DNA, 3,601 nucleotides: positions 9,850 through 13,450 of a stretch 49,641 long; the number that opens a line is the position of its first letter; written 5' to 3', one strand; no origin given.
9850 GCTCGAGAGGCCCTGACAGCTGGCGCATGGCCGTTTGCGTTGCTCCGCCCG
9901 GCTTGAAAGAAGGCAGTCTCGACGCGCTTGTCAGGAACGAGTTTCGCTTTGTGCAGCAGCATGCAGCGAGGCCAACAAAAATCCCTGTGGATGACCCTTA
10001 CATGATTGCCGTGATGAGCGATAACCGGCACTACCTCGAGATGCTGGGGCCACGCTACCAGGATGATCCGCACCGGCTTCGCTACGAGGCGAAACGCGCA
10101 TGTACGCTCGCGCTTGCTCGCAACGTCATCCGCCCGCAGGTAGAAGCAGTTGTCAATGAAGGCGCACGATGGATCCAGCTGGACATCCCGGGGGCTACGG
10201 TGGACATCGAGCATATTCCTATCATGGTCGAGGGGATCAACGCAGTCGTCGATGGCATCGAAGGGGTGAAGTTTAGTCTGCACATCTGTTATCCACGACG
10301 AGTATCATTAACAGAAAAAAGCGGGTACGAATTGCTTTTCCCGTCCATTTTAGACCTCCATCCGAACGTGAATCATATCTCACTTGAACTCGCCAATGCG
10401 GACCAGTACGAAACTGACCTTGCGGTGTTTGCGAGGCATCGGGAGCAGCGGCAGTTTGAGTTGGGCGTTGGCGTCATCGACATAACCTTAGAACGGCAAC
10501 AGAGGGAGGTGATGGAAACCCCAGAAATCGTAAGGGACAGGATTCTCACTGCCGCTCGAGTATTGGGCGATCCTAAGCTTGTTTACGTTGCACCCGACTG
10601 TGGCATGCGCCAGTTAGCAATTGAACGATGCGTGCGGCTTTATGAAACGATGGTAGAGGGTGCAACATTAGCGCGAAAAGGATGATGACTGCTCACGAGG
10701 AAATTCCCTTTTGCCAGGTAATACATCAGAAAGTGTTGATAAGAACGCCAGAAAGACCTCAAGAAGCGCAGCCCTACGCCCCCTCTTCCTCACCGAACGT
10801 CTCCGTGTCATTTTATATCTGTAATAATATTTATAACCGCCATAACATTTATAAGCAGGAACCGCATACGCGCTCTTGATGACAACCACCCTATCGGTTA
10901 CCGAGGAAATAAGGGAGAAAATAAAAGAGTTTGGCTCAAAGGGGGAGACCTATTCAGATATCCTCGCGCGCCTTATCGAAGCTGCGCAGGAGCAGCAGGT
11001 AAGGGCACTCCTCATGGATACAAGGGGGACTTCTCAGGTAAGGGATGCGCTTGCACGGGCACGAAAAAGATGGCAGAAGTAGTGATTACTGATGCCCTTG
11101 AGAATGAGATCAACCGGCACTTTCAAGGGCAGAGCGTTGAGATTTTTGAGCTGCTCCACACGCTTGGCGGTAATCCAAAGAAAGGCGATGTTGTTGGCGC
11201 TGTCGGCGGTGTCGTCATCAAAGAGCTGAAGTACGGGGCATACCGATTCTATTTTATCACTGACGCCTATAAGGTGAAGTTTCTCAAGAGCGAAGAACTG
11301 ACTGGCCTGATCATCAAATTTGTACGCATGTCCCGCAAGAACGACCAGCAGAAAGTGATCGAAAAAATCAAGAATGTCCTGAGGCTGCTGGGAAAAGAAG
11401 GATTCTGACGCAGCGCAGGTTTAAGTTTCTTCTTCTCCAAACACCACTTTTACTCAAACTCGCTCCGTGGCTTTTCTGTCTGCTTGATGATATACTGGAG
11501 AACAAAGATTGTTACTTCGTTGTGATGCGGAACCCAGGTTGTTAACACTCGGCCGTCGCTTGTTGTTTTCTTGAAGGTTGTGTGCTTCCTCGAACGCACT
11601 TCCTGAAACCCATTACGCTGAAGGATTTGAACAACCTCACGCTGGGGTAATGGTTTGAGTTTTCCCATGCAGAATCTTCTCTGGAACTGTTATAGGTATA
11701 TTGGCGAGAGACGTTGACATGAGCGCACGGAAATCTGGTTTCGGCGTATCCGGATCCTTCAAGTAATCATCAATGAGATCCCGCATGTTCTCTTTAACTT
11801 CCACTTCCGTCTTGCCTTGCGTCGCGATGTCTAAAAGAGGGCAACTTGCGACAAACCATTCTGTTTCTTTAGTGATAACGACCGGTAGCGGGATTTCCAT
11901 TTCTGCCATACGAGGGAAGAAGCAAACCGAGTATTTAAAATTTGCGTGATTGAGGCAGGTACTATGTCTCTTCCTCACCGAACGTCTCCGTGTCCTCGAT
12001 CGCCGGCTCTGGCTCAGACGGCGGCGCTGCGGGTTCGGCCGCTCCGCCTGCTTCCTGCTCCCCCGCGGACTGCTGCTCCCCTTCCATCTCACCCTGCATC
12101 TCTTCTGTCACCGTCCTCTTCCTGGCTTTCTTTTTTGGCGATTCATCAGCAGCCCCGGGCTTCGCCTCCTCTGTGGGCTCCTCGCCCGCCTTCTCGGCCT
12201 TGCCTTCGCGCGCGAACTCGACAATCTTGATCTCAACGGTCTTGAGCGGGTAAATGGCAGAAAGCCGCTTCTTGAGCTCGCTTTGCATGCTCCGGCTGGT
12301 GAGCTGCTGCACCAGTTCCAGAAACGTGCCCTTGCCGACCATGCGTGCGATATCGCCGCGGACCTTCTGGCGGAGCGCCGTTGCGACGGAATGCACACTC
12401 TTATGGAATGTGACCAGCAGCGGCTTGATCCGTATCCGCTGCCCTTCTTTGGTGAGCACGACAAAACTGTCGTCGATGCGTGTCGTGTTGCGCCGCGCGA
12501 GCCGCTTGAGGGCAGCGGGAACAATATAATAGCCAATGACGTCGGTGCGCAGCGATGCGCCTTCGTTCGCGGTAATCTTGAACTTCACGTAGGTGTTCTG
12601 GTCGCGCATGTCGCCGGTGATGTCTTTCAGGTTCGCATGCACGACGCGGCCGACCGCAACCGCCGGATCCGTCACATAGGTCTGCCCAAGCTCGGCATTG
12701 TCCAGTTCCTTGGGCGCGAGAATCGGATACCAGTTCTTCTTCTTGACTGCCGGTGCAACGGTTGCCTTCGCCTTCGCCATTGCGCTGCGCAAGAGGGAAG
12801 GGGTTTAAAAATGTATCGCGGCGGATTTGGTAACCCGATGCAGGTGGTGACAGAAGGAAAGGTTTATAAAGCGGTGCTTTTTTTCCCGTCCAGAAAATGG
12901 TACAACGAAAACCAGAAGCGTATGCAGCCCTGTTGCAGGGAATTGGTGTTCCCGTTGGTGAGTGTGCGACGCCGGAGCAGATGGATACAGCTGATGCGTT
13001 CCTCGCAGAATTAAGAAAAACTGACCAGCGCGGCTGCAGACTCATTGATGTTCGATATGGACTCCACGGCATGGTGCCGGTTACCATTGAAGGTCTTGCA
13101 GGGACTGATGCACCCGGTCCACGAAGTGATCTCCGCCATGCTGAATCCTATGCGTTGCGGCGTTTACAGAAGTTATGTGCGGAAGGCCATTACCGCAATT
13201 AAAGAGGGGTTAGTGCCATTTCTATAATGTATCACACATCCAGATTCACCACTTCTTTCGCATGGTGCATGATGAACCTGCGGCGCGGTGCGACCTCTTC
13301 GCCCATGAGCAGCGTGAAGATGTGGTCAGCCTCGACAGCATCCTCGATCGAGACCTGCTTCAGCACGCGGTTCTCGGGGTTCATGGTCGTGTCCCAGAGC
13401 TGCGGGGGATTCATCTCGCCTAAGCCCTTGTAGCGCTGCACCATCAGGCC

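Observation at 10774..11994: Double toxin-antitoxin block inserted at the 3' end of ribosomal protein gene rps3ae, bracketed by a perfect 27-bp direct repeat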

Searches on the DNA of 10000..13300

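Call 84: search_rna_families(source=window, start=10000, end=13300, threshold=evalue, max_evalue=1)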
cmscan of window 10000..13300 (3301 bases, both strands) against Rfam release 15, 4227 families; matches with E-value up to 1: 0.
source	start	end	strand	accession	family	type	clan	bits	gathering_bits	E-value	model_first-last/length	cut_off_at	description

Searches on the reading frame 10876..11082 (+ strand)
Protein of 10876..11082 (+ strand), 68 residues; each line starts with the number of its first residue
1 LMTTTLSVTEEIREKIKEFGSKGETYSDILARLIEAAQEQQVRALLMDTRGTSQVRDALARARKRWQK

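Call 11: search_protein_families(library=pfam, proteins=[window:10876-11082:+], max_evalue=0.01)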
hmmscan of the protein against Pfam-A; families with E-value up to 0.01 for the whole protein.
window:10876-11082:+ (68 aa): 2 families
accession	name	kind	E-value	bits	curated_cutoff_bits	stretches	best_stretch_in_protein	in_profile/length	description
PF24434.1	DUF7557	-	7.8e-06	25.7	25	1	3-38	1-36/45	Family of unknown function (DUF7557)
PF02697.20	VAPB_antitox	-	9.2e-05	23.6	27.9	1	5-66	2-64/69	Putative antitoxin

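Call 29: search_protein_families(library=pfam, proteins=[L012:2606-2992:-, L013:364-1983:+], max_evalue=0.01)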
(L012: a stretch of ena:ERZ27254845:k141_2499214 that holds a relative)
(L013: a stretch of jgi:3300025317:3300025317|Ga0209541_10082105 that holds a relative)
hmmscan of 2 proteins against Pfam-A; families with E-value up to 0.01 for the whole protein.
L012:2606-2992:- (128 aa): 0 families

L013:364-1983:+ (539 aa): 2 families
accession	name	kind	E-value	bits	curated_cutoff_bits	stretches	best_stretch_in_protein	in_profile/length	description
PF00391.29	PEP-utilizers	-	5.1e-27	93.7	23.1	1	455-525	2-72/72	PEP-utilising enzyme, mobile domain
PF17853.6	GGDEF_2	-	0.0082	16.8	24.5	0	350-423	8-86/116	GGDEF-like domain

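Call 51: search_protein_families(library=ncbifam, proteins=[window:10879-11082:+, L012:2606-2992:-], max_evalue=0.1)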
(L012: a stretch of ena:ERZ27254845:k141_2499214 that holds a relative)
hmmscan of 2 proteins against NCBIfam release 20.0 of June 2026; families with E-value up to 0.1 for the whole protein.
window:10879-11082:+ (67 aa): 3 families
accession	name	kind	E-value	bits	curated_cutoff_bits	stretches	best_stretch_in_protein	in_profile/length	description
NF010249.0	PRK13696.1-1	equivalog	1.4e-05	25.1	90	1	1-67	2-67/72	hypothetical protein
NF000986.0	PRK00103.1-4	equivalog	0.063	13.5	141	1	9-67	36-94/156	23S rRNA (pseudouridine(1915)-N(3))-methyltransferase RlmH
TIGR04504.1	SDR_subfam_2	subfamily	0.074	12.7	250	1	27-66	48-87/260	mycofactocin-coupled SDR family oxidoreductase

L012:2606-2992:- (128 aa): 0 families

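Call 88: search_protein_families(library=pfam, proteins=[L012:3154-3537:-, L012:2606-2992:-, L091:1483-3663:+, L074:3206-3745:+, L046:3291-3749:+, L046:4349-4705:+], max_evalue=0.01)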
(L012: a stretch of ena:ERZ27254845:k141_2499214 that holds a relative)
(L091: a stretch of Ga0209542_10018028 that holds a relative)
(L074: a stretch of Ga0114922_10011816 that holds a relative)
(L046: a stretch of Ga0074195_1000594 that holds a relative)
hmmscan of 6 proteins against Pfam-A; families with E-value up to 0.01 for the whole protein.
L012:3154-3537:- (127 aa): 1 family
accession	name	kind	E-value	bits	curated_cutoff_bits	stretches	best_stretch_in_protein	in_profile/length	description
PF13518.12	HTH_28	-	0.0091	16.5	25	0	53-92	4-37/52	Helix-turn-helix domain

L012:2606-2992:- (128 aa): 0 families

L091:1483-3663:+ (726 aa): 2 families
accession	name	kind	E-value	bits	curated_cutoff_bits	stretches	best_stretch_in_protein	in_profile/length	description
PF01411.24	tRNA-synt_2c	-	2.9e-126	422.6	30.3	2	272-585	136-455/552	tRNA synthetases class II (A)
PF07973.19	tRNA_SAD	-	6.7e-14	52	24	1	668-717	1-43/44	Threonyl and Alanyl tRNA synthetase second additional domain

L074:3206-3745:+ (179 aa): 0 families

L046:3291-3749:+ (152 aa): 1 family
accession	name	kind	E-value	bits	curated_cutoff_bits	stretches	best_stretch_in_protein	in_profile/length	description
PF18894.6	PhageMetallopep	-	2e-21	76.9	23.7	1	22-124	2-112/134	Putative phage metallopeptidase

L046:4349-4705:+ (118 aa): 1 family
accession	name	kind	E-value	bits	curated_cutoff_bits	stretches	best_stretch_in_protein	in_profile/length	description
PF02643.20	DUF192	-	0.0003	21.3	27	1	23-83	9-71/96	Uncharacterized ACR, COG1430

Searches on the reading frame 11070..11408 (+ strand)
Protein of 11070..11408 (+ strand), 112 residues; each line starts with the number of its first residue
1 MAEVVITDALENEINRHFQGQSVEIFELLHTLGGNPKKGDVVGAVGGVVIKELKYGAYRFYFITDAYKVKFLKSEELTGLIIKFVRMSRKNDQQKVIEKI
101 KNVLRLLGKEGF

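Call 11: search_protein_families(library=pfam, proteins=[window:11070-11408:+], max_evalue=0.01)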
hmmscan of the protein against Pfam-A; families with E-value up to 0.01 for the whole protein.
window:11070-11408:+ (112 aa): 0 families

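Call 29: search_protein_families(library=pfam, proteins=[L012:2606-2992:-, L013:364-1983:+], max_evalue=0.01)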
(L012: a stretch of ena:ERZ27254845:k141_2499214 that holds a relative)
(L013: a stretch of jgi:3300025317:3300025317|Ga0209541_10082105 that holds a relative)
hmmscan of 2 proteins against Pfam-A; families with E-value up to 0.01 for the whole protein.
L012:2606-2992:- (128 aa): 0 families

L013:364-1983:+ (539 aa): 2 families
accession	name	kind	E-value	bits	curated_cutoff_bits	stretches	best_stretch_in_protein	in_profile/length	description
PF00391.29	PEP-utilizers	-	5.1e-27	93.7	23.1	1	455-525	2-72/72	PEP-utilising enzyme, mobile domain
PF17853.6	GGDEF_2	-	0.0082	16.8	24.5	0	350-423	8-86/116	GGDEF-like domain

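Call 51: search_protein_families(library=ncbifam, proteins=[window:11070-11408:+, L012:2606-2992:-], max_evalue=0.1)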
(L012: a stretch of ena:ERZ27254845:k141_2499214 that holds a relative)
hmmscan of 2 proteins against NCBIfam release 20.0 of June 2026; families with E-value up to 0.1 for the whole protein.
window:11070-11408:+ (112 aa): 0 families

L012:2606-2992:- (128 aa): 0 families

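Call 52: search_solved_structures(query=window:11070-11408:+, max_evalue=10)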
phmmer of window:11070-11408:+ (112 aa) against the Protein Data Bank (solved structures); distinct sequences matched with E-value up to 10: 1.
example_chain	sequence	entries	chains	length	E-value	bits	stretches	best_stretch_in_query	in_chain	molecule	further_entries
8q3v_A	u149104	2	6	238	0.43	14.1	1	12-49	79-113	Tetrahydromethanopterin S-methyltransferase subunit A 1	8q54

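Call 54: find_homologous_proteins(query=window:11070-11408:+, max_evalue=0.001)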
Query window:11070-11408:+ (112 aa): 164 proteins with E <= 0.001 among 172 candidates; the best 120 are listed.
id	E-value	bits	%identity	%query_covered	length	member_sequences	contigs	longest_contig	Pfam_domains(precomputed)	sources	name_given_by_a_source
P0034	5.6e-65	234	100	100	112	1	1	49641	-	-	-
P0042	2.1e-57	210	90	100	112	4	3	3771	-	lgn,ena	-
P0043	4.2e-54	199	88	98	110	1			-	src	-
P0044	2.9e-50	187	79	100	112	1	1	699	-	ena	-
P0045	2.6e-43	164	69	100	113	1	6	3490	-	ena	-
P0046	1.2e-40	156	68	100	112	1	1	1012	-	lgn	-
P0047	1.4e-39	152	70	100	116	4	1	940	-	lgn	-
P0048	1.6e-39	152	68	100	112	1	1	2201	-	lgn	-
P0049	5.3e-39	151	64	100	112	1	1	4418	-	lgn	-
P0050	7.1e-39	150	67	100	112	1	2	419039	-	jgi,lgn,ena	-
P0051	7.2e-38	147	68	100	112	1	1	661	-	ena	-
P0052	7.5e-38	147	65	100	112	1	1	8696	-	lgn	-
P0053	1.6e-37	146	66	100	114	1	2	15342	-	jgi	jgi:hypothetical protein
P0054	1.6e-37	146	65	100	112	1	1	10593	-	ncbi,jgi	-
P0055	3.0e-37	145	67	100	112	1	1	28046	-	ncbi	-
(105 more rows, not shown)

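Call 88: search_protein_families(library=pfam, proteins=[L012:3154-3537:-, L012:2606-2992:-, L091:1483-3663:+, L074:3206-3745:+, L046:3291-3749:+, L046:4349-4705:+], max_evalue=0.01)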
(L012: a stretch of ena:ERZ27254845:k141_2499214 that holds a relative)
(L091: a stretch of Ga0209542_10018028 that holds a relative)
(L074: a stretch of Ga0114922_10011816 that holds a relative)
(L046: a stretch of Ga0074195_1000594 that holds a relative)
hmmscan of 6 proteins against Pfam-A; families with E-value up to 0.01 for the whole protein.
L012:3154-3537:- (127 aa): 1 family
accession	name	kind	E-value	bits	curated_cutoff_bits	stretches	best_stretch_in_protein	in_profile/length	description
PF13518.12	HTH_28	-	0.0091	16.5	25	0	53-92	4-37/52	Helix-turn-helix domain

L012:2606-2992:- (128 aa): 0 families

L091:1483-3663:+ (726 aa): 2 families
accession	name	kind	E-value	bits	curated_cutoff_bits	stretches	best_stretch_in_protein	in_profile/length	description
PF01411.24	tRNA-synt_2c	-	2.9e-126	422.6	30.3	2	272-585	136-455/552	tRNA synthetases class II (A)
PF07973.19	tRNA_SAD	-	6.7e-14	52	24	1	668-717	1-43/44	Threonyl and Alanyl tRNA synthetase second additional domain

L074:3206-3745:+ (179 aa): 0 families

L046:3291-3749:+ (152 aa): 1 family
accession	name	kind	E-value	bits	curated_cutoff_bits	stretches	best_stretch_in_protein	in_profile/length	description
PF18894.6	PhageMetallopep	-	2e-21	76.9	23.7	1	22-124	2-112/134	Putative phage metallopeptidase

L046:4349-4705:+ (118 aa): 1 family
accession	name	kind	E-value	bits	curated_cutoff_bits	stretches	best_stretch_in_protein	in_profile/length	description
PF02643.20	DUF192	-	0.0003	21.3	27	1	23-83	9-71/96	Uncharacterized ACR, COG1430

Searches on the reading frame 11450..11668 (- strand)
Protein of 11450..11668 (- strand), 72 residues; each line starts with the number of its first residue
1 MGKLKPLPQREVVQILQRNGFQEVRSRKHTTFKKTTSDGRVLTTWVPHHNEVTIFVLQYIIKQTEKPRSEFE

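Call 11: search_protein_families(library=pfam, proteins=[window:11450-11668:-], max_evalue=0.01)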
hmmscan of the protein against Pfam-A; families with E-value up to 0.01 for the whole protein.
window:11450-11668:- (72 aa): 1 family
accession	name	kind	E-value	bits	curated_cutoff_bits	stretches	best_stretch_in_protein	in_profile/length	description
PF07927.17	HicA_toxin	-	5.5e-09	36.4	27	1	10-64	2-56/58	HicA toxin of bacterial toxin-antitoxin,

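Call 29: search_protein_families(library=pfam, proteins=[L012:2606-2992:-, L013:364-1983:+], max_evalue=0.01)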
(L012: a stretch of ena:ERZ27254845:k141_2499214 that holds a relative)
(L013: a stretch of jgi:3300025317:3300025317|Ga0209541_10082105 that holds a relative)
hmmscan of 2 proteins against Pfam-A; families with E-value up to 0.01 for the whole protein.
L012:2606-2992:- (128 aa): 0 families

L013:364-1983:+ (539 aa): 2 families
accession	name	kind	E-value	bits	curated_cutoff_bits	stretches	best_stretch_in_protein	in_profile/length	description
PF00391.29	PEP-utilizers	-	5.1e-27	93.7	23.1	1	455-525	2-72/72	PEP-utilising enzyme, mobile domain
PF17853.6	GGDEF_2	-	0.0082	16.8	24.5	0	350-423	8-86/116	GGDEF-like domain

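Call 51: search_protein_families(library=ncbifam, proteins=[window:11450-11668:-, L012:2606-2992:-], max_evalue=0.1)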
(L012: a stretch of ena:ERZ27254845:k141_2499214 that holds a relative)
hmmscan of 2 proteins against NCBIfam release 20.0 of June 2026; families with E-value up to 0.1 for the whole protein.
window:11450-11668:- (72 aa): 1 family
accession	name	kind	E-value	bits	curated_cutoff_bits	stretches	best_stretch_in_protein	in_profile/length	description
NF041536.1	ArsM_DUF2284_UU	exception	0.063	11.6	575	1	7-55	208-257/459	arsenite methyltransferase/DUF2284 domain selenoprotein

L012:2606-2992:- (128 aa): 0 families

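Call 88: search_protein_families(library=pfam, proteins=[L012:3154-3537:-, L012:2606-2992:-, L091:1483-3663:+, L074:3206-3745:+, L046:3291-3749:+, L046:4349-4705:+], max_evalue=0.01)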
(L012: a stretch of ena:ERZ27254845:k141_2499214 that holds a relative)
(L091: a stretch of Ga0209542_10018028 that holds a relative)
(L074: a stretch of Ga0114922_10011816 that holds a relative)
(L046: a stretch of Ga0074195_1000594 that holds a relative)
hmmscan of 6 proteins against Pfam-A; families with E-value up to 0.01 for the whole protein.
L012:3154-3537:- (127 aa): 1 family
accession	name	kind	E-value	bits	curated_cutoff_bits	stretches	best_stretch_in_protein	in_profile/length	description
PF13518.12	HTH_28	-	0.0091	16.5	25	0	53-92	4-37/52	Helix-turn-helix domain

L012:2606-2992:- (128 aa): 0 families

L091:1483-3663:+ (726 aa): 2 families
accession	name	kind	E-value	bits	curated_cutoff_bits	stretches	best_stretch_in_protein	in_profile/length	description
PF01411.24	tRNA-synt_2c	-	2.9e-126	422.6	30.3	2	272-585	136-455/552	tRNA synthetases class II (A)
PF07973.19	tRNA_SAD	-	6.7e-14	52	24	1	668-717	1-43/44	Threonyl and Alanyl tRNA synthetase second additional domain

L074:3206-3745:+ (179 aa): 0 families

L046:3291-3749:+ (152 aa): 1 family
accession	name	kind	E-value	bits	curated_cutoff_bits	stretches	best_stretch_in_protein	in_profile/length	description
PF18894.6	PhageMetallopep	-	2e-21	76.9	23.7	1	22-124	2-112/134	Putative phage metallopeptidase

L046:4349-4705:+ (118 aa): 1 family
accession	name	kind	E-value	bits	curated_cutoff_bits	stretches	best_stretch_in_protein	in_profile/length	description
PF02643.20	DUF192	-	0.0003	21.3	27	1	23-83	9-71/96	Uncharacterized ACR, COG1430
